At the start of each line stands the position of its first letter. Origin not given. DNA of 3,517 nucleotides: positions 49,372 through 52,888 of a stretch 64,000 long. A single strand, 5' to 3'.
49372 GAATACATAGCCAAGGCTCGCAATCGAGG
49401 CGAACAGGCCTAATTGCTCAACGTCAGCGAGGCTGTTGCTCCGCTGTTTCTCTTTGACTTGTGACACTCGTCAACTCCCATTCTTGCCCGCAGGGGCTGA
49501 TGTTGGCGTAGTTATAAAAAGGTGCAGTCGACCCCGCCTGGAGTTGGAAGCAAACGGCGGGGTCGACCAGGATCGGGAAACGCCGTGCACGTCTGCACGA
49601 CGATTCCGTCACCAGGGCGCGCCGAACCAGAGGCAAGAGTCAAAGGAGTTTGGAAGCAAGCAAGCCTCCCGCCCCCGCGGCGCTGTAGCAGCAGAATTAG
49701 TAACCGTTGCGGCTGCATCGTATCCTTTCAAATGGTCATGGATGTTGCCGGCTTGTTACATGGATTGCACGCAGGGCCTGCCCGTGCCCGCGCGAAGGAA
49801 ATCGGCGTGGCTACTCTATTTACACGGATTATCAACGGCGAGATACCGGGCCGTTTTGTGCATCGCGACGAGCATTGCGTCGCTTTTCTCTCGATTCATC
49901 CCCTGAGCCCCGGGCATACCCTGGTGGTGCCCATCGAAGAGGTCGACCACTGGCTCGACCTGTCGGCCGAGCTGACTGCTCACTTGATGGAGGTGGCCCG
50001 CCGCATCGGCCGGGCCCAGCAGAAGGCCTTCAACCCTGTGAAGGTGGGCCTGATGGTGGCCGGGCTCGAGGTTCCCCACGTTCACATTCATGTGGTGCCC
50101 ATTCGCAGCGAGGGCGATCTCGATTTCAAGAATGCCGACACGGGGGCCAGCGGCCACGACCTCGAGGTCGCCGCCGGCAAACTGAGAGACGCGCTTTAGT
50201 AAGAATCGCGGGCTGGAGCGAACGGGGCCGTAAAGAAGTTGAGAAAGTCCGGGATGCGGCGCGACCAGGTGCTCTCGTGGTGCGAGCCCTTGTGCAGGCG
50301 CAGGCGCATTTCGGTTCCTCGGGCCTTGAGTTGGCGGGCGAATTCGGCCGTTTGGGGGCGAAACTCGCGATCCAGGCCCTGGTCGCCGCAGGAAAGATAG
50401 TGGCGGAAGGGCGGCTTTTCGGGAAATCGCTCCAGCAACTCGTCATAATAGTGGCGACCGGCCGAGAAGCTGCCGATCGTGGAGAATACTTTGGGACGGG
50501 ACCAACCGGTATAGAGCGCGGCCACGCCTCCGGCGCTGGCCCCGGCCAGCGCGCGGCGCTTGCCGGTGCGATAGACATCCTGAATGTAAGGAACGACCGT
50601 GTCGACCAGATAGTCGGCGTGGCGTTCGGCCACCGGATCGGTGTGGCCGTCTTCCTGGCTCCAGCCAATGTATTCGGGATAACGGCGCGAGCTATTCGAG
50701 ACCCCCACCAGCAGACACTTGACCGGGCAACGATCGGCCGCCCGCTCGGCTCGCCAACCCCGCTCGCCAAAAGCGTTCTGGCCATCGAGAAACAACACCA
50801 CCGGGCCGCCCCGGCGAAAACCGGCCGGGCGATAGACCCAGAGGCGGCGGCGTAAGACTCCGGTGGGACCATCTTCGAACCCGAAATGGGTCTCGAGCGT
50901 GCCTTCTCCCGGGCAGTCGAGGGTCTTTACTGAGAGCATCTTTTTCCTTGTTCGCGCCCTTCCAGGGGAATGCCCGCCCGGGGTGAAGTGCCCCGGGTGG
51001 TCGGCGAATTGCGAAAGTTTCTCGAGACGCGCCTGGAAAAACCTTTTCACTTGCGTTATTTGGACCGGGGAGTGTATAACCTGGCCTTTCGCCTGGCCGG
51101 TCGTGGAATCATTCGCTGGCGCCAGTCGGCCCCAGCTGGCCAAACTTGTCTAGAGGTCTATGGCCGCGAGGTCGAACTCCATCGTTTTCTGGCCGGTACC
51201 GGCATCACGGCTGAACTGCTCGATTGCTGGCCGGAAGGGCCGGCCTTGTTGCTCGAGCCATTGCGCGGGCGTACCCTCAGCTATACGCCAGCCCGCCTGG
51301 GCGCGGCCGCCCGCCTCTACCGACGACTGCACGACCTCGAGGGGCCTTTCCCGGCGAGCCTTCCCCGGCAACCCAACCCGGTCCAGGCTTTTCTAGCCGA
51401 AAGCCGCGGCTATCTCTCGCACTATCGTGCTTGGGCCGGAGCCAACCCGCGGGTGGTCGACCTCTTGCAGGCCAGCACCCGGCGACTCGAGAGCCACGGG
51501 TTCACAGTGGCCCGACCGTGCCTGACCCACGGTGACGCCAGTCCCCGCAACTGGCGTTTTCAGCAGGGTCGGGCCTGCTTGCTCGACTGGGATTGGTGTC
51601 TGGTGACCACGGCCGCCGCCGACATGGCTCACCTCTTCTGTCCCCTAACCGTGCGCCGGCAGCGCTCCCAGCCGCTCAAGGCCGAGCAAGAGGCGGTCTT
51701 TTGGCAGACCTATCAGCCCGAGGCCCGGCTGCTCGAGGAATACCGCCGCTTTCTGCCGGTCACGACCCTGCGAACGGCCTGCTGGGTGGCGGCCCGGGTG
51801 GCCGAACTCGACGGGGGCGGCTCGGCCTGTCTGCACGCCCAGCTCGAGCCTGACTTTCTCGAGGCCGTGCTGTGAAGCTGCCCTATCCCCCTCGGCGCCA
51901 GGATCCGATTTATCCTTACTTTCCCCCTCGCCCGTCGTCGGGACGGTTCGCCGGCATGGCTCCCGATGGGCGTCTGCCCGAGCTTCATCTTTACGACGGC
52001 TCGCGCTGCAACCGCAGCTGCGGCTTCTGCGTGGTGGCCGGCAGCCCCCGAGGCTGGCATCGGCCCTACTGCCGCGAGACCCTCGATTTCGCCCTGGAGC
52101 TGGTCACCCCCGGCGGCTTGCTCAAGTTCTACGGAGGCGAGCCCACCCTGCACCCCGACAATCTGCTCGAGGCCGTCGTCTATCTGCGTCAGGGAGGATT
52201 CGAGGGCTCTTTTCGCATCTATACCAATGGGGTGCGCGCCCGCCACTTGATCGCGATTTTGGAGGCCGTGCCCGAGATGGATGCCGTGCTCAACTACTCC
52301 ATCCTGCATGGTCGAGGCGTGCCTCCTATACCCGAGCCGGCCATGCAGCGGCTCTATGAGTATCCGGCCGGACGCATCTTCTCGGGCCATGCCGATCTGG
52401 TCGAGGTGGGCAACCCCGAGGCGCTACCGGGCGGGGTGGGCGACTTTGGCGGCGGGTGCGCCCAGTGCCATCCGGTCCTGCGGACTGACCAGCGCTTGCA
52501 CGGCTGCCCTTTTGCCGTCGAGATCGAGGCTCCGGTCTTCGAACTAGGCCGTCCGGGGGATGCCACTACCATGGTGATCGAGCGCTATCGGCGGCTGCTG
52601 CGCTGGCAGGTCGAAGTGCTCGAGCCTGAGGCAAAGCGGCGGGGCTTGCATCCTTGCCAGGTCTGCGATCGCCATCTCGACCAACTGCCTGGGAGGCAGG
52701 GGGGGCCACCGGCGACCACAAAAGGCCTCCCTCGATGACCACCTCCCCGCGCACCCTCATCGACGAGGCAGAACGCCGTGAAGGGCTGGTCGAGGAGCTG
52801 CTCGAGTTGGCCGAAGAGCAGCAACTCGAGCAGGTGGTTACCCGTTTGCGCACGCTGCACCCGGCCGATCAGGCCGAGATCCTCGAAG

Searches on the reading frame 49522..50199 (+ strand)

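Call 16: search_protein_families(library=pfam, proteins=[window:49522-50199:+], max_evalue=0.01)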
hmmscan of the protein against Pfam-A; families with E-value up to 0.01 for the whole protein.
window:49522-50199:+ (225 aa): 3 families
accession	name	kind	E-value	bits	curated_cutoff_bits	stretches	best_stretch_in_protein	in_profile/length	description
PF01230.28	HIT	-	2.9e-21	76.4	21.5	1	106-195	2-96/98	HIT domain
PF11969.13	DcpS_C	-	7.9e-11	42.9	24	1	98-200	2-108/114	Scavenger mRNA decapping enzyme C-term binding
PF04677.20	CwfJ_C_1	-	0.0052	17.1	21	1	123-197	39-112/122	Protein similar to CwfJ C-terminus 1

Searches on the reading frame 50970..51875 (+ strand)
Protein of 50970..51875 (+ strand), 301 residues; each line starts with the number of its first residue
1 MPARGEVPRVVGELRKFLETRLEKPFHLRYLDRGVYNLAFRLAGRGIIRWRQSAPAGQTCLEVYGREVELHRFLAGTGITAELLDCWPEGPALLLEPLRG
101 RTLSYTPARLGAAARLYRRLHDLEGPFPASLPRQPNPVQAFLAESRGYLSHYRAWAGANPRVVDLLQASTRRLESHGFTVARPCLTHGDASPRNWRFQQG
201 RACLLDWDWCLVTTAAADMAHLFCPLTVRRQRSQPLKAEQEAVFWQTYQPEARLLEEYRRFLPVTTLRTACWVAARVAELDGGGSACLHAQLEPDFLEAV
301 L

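Call 14: search_protein_families(library=pfam, proteins=[window:50970-51875:+], max_evalue=0.01)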
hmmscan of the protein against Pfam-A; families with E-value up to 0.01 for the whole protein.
window:50970-51875:+ (301 aa): 2 families
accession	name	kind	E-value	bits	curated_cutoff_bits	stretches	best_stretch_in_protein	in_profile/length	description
PF01636.29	APH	-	3.1e-12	47.2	23.2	1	66-249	39-230/239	Phosphotransferase enzyme family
PF01633.27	Choline_kinase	-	0.0051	16.6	29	0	65-242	42-225/300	Choline/ethanolamine kinase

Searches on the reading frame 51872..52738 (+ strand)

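Call 14: search_protein_families(library=pfam, proteins=[window:51872-52738:+], max_evalue=0.01)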
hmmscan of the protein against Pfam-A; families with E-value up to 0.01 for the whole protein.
window:51872-52738:+ (288 aa): 1 family
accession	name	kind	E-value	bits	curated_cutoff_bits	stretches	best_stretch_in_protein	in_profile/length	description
PF04055.27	Radical_SAM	-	8.3e-07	29.8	29.5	1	43-132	4-99/166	Radical SAM superfamily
